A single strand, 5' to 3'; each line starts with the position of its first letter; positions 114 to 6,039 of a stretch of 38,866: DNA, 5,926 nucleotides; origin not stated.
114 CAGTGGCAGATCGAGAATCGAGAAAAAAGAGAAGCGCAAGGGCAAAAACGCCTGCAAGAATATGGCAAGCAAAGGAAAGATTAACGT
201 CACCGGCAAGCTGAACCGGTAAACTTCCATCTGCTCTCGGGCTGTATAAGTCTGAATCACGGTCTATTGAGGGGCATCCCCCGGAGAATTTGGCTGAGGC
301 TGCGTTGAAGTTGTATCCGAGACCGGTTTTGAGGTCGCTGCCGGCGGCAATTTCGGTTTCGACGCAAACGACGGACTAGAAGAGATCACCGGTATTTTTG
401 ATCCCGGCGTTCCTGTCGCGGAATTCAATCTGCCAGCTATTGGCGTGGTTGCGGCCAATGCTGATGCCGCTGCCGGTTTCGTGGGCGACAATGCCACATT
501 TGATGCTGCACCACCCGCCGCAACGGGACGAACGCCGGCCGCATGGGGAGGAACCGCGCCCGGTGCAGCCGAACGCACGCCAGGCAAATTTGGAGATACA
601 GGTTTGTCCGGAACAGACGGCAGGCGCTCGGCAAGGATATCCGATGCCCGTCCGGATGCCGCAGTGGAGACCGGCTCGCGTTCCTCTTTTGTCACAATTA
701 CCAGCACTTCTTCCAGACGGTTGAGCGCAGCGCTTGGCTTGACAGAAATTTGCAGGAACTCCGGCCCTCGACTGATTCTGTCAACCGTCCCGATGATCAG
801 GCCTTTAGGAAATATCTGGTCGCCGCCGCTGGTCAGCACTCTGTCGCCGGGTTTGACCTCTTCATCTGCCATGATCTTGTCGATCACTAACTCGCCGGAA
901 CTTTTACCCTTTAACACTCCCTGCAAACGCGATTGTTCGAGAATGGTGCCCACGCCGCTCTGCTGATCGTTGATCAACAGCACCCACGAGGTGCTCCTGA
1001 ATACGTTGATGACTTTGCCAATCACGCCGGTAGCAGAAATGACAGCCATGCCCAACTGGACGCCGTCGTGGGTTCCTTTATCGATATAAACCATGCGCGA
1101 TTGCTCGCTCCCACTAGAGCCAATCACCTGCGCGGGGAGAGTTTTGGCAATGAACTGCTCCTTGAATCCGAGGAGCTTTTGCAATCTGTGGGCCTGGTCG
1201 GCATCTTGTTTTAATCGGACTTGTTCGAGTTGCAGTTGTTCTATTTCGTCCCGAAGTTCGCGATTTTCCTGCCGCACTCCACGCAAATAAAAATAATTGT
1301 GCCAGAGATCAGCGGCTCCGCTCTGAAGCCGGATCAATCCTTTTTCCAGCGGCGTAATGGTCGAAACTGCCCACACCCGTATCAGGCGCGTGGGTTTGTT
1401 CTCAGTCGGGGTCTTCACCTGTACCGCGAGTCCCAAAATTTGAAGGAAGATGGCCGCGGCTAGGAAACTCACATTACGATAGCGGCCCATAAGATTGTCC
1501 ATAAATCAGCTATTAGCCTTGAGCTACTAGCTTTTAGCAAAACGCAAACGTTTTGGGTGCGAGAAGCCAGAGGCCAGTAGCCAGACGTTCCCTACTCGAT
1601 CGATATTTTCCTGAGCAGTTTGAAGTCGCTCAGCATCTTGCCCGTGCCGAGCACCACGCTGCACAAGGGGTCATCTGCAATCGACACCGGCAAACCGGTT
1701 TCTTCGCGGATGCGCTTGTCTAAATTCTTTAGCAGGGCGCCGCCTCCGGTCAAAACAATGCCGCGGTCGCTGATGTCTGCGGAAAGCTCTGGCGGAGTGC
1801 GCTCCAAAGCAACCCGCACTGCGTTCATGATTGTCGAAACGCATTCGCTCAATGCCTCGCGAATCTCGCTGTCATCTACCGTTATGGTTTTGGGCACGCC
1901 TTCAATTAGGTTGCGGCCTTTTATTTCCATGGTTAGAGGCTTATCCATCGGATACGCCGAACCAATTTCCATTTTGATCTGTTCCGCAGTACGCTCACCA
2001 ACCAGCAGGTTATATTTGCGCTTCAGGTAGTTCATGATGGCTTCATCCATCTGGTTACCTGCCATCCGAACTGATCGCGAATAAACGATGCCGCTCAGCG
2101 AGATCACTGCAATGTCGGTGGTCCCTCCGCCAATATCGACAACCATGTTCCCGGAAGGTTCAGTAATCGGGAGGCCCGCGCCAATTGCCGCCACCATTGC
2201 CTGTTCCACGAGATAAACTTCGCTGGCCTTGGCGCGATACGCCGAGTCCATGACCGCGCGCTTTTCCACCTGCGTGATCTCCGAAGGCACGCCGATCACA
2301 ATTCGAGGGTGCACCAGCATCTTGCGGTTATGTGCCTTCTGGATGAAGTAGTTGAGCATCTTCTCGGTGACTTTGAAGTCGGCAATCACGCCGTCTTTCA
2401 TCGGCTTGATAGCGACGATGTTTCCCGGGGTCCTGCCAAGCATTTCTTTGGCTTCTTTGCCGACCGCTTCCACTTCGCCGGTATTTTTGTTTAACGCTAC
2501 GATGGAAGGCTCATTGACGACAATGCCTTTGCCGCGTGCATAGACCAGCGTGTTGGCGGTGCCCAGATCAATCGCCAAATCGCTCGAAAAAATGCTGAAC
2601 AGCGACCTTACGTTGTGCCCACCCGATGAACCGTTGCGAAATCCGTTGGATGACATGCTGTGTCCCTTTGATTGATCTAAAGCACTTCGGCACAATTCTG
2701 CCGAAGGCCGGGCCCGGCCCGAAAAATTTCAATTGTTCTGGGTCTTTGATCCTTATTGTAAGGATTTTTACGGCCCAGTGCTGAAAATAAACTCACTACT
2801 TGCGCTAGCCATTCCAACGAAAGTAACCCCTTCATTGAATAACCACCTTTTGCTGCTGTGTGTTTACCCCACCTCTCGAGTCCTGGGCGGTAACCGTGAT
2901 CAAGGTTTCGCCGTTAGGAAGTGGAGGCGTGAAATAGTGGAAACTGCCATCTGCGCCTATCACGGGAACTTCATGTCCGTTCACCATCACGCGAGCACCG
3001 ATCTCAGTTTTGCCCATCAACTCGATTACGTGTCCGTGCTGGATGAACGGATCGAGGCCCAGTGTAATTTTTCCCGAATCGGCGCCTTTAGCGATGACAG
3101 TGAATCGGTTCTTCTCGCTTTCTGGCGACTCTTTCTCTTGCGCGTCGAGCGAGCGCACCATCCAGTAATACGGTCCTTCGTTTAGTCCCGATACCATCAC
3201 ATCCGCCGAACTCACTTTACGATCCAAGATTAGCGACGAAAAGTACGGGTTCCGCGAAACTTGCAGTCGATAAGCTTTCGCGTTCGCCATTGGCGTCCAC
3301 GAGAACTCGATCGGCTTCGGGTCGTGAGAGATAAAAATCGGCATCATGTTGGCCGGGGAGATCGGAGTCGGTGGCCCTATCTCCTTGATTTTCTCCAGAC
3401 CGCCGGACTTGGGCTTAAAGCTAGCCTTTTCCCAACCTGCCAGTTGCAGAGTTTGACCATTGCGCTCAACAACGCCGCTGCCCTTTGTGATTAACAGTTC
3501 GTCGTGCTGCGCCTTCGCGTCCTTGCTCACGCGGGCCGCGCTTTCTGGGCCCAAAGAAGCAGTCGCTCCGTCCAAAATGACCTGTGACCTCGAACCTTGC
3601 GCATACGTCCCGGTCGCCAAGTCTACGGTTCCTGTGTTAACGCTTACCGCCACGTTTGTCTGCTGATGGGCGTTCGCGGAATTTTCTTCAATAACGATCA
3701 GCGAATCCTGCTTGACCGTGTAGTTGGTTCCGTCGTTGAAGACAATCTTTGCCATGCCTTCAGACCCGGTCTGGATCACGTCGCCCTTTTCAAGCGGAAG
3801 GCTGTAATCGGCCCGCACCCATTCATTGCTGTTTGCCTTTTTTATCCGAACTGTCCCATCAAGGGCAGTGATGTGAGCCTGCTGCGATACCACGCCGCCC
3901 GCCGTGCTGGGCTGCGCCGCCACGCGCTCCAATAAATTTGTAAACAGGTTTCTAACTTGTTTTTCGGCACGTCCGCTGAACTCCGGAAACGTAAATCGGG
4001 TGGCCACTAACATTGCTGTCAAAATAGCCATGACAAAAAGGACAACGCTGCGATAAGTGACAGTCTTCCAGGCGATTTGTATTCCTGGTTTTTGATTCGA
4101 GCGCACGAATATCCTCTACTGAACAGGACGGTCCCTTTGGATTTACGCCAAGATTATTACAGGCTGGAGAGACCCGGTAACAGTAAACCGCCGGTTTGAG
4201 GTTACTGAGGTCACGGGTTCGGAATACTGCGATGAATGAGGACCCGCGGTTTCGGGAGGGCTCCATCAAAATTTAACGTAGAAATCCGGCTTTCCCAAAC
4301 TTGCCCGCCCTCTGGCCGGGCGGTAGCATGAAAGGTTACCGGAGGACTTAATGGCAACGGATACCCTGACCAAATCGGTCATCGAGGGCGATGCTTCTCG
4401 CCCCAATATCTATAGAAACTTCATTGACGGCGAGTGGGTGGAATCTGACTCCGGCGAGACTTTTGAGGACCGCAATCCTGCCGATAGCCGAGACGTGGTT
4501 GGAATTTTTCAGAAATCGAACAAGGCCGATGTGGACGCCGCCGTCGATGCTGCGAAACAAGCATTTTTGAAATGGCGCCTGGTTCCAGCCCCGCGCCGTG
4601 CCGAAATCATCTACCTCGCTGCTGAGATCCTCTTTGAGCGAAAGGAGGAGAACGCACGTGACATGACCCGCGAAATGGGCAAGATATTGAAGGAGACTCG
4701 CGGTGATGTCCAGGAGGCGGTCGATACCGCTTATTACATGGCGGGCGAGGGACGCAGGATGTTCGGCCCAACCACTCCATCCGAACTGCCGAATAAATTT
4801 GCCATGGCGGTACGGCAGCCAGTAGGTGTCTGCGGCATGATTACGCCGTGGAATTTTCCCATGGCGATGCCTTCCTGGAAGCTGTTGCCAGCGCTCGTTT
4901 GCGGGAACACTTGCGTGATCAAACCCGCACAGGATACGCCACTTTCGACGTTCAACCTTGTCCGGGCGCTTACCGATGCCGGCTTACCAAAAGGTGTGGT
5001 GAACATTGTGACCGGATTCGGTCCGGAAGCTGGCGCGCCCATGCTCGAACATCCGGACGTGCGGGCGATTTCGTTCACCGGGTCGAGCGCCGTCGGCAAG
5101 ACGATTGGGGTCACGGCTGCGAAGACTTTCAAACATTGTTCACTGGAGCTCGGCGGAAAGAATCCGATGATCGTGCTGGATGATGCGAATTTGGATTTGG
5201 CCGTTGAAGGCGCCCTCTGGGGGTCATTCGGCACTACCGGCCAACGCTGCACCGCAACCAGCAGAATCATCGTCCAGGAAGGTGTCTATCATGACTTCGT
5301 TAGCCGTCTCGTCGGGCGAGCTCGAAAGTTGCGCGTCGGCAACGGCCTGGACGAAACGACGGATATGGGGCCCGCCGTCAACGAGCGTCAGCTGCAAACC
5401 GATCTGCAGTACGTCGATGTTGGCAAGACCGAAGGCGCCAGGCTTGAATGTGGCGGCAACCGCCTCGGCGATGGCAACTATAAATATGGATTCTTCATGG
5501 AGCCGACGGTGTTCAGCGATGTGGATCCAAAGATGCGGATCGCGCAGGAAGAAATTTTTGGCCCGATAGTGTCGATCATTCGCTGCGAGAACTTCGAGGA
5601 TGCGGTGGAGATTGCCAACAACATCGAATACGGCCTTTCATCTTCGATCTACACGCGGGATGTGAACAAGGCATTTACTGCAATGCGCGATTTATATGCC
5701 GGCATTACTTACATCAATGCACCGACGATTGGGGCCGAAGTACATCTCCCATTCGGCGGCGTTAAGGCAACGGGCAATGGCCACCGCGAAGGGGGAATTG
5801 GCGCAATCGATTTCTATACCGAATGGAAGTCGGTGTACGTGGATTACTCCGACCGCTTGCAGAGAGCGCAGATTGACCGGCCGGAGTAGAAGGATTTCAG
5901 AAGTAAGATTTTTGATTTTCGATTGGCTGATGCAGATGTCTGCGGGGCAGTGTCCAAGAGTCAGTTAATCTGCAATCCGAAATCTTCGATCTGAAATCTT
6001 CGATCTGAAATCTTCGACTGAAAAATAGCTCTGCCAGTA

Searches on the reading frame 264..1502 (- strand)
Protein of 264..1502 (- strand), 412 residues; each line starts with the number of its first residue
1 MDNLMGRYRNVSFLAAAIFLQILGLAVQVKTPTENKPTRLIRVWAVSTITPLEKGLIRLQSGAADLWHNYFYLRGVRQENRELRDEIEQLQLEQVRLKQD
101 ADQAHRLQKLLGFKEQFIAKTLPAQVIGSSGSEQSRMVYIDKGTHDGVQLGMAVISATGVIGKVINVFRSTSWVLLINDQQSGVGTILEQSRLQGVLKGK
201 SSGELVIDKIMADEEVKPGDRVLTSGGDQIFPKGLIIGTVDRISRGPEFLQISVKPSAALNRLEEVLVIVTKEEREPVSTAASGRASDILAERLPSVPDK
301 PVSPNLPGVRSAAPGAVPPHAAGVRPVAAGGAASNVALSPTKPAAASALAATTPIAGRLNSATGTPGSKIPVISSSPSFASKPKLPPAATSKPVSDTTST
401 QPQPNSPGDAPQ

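Call 67: search_protein_families(library=pfam, proteins=[window:264-1502:-], max_evalue=0.00001)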
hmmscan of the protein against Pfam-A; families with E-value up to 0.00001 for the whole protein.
window:264-1502:- (412 aa): 1 family
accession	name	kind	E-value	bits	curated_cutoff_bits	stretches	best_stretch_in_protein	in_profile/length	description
PF04085.20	MreC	-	6e-40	136.8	28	1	126-269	1-146/147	Rod shape-determining protein MreC, barrel core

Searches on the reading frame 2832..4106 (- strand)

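Call 67: search_protein_families(library=pfam, proteins=[window:2832-4106:-], max_evalue=0.00001)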
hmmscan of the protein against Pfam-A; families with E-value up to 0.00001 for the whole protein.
window:2832-4106:- (424 aa): 1 family
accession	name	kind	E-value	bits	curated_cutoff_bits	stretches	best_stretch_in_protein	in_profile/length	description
PF04773.18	FecR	-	4.3e-06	27.5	24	0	109-165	1-54/97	FecR protein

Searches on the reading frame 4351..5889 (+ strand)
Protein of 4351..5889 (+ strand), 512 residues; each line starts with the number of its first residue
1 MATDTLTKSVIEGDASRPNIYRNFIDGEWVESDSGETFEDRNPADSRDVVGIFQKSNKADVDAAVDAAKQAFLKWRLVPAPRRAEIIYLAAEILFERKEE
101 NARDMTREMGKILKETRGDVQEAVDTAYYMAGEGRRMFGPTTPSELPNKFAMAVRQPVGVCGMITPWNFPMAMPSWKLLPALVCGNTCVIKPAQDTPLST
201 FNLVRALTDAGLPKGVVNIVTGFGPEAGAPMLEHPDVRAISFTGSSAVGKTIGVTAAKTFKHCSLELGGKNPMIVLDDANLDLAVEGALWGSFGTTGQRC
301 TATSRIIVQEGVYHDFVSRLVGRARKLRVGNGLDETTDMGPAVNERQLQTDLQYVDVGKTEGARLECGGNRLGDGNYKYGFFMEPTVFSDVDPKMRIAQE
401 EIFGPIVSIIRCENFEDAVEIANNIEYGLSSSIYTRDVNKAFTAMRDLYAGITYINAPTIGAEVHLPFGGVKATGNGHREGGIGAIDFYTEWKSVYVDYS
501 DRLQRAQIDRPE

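Call 67: search_protein_families(library=pfam, proteins=[window:4351-5889:+], max_evalue=0.00001)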
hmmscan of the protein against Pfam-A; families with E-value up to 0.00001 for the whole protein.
window:4351-5889:+ (512 aa): 1 family
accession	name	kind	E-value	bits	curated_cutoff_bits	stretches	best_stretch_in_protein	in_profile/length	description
PF00171.27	Aldedh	-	5.7e-176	586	23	1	29-495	1-461/461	Aldehyde dehydrogenase family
